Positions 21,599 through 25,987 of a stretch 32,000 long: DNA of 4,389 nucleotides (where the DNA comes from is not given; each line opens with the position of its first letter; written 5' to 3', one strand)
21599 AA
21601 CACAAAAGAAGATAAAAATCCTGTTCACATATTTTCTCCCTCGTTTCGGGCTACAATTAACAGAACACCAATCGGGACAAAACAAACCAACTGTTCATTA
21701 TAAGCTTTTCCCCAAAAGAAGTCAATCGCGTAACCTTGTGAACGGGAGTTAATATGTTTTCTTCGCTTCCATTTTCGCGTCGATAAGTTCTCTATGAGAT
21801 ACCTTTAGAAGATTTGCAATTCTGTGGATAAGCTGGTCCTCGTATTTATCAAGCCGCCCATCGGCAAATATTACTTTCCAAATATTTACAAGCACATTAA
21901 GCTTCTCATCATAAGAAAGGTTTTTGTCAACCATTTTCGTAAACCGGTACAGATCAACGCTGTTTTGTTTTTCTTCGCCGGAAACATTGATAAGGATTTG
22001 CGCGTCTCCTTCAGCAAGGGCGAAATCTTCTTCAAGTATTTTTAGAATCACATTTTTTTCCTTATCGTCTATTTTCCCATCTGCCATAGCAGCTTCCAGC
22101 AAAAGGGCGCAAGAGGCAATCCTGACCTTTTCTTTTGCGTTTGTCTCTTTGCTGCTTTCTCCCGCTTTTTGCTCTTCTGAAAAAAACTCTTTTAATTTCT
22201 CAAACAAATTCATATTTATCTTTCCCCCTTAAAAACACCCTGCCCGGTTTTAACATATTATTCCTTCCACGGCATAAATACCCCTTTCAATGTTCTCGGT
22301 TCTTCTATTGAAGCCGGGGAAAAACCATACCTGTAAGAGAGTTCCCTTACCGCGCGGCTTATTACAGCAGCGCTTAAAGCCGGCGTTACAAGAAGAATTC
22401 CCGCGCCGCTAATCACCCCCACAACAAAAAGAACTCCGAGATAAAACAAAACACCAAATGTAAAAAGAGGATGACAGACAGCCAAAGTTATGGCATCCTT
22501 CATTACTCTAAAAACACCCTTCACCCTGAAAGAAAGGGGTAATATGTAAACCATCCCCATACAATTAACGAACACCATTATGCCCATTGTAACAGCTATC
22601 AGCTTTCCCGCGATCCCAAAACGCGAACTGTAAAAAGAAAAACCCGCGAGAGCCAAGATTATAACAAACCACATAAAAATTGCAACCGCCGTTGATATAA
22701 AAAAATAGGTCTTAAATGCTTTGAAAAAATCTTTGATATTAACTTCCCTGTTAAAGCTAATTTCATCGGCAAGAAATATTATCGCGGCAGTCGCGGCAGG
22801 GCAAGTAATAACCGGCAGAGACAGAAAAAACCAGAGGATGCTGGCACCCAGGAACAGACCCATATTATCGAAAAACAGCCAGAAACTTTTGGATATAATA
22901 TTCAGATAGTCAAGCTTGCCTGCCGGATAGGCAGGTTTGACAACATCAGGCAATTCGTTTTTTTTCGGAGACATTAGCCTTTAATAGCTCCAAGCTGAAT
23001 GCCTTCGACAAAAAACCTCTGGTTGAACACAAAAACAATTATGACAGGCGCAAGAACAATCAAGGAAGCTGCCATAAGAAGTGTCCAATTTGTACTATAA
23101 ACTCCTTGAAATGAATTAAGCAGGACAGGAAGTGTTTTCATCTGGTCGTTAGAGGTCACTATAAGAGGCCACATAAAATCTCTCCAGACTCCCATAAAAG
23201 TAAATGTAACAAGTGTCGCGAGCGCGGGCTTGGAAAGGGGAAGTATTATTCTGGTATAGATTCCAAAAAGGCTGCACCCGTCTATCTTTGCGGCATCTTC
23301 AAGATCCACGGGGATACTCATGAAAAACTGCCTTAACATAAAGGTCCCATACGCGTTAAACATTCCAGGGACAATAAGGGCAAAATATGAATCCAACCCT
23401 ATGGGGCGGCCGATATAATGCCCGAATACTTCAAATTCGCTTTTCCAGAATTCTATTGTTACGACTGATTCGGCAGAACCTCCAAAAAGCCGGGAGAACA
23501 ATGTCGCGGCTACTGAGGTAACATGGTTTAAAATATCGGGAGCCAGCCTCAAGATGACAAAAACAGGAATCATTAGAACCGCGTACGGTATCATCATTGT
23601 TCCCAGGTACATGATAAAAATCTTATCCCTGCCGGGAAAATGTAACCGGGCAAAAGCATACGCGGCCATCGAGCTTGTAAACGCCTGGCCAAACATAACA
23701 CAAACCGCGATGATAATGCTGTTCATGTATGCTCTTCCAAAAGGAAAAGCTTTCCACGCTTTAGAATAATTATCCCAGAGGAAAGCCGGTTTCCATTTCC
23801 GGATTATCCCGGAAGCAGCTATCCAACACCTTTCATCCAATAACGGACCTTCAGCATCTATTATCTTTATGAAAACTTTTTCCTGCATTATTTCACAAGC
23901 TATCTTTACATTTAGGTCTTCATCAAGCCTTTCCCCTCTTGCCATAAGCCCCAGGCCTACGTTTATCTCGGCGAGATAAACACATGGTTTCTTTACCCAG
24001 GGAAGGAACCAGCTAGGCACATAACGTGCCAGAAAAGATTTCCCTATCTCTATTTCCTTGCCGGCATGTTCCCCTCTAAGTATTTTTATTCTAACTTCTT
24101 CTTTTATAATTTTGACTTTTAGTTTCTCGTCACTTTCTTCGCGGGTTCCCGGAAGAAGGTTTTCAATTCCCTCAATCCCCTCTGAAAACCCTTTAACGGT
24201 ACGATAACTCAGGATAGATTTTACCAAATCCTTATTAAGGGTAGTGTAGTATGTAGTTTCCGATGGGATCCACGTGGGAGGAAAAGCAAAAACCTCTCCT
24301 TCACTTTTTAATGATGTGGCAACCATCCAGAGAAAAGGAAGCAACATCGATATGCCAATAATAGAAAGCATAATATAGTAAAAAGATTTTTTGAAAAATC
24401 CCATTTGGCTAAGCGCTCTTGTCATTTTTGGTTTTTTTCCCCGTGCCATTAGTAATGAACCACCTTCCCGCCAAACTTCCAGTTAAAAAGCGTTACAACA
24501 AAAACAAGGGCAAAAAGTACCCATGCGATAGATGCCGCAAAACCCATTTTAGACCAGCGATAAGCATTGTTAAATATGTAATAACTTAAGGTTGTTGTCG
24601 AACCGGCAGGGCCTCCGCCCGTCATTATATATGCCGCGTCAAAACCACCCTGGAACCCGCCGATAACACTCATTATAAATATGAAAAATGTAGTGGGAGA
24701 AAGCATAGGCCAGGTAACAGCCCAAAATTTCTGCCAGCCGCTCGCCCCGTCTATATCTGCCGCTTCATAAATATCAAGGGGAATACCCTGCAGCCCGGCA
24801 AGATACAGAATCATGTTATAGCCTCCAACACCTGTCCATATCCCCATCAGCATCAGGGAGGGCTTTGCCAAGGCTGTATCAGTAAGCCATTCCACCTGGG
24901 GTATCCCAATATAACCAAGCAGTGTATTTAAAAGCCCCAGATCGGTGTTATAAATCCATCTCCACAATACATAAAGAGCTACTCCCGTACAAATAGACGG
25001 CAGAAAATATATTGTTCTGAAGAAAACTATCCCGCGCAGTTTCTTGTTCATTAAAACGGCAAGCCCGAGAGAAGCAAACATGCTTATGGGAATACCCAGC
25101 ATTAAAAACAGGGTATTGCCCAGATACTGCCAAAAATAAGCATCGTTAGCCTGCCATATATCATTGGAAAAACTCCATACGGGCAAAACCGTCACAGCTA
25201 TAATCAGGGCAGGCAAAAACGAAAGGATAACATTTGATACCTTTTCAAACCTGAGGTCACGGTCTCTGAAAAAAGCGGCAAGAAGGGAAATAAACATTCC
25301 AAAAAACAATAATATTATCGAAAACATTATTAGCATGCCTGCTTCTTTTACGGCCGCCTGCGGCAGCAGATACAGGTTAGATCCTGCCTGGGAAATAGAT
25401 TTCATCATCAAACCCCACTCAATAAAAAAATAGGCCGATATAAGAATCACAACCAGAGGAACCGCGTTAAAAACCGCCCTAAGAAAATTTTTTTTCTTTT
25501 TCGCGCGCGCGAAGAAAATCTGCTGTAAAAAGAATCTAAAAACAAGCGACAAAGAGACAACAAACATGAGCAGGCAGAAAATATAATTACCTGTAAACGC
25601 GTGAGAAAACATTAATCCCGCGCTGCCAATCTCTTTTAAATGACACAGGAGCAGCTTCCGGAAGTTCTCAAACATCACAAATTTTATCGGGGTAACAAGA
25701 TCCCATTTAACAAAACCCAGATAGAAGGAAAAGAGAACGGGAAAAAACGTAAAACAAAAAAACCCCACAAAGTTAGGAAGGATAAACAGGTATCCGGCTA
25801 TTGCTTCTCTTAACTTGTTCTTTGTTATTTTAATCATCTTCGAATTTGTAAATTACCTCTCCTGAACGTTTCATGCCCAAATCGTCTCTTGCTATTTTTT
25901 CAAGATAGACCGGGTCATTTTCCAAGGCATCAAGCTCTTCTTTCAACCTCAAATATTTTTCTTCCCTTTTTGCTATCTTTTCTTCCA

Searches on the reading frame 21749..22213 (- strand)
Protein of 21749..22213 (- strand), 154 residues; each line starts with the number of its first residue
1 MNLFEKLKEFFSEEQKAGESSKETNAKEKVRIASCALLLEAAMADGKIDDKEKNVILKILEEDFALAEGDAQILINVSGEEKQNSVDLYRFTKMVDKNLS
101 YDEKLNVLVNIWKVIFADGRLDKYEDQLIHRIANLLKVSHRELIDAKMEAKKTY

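Call 23: search_protein_families(library=pfam, proteins=[window:21749-22213:-], max_evalue=0.001)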
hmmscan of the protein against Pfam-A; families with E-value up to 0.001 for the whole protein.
window:21749-22213:- (154 aa): 2 families
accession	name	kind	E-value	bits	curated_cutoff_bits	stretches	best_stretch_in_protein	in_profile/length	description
PF05099.18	TerB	-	3.9e-29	101.8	24.4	1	31-147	1-117/118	Tellurite resistance protein TerB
PF04391.17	DUF533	-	8.6e-06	25.9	29.6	1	13-64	51-103/178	Protein of unknown function (DUF533)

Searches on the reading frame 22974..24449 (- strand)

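Call 65: search_protein_families(library=pfam, proteins=[window:22974-24449:-], max_evalue=0.001)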
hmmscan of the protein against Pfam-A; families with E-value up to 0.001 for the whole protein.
window:22974-24449:- (491 aa): 1 family
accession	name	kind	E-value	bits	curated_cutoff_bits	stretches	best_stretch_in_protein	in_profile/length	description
PF00528.27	BPD_transp_1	-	2.3e-14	54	26.4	1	267-479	10-177/184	Binding-protein-dependent transport system inner membrane component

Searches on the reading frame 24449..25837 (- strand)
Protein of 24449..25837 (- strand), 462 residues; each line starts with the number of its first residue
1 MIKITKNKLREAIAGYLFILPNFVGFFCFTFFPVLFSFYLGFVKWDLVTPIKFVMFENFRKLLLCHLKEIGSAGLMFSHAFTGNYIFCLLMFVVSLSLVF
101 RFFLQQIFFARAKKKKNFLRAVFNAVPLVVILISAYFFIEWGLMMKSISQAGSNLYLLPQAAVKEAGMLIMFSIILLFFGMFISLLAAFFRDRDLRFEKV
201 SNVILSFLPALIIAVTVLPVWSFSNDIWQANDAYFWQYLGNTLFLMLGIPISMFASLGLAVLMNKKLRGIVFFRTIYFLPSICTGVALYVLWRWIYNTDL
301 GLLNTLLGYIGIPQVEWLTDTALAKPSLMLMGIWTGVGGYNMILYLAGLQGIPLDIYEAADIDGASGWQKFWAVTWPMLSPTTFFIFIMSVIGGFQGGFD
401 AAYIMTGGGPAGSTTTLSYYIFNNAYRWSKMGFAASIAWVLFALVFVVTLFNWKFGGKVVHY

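Call 65: search_protein_families(library=pfam, proteins=[window:24449-25837:-], max_evalue=0.001)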
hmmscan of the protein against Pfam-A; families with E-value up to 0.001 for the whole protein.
window:24449-25837:- (462 aa): 1 family
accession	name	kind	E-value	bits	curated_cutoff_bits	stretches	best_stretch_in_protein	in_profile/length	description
PF00528.27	BPD_transp_1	-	2.7e-13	50.5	26.4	1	248-448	1-171/184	Binding-protein-dependent transport system inner membrane component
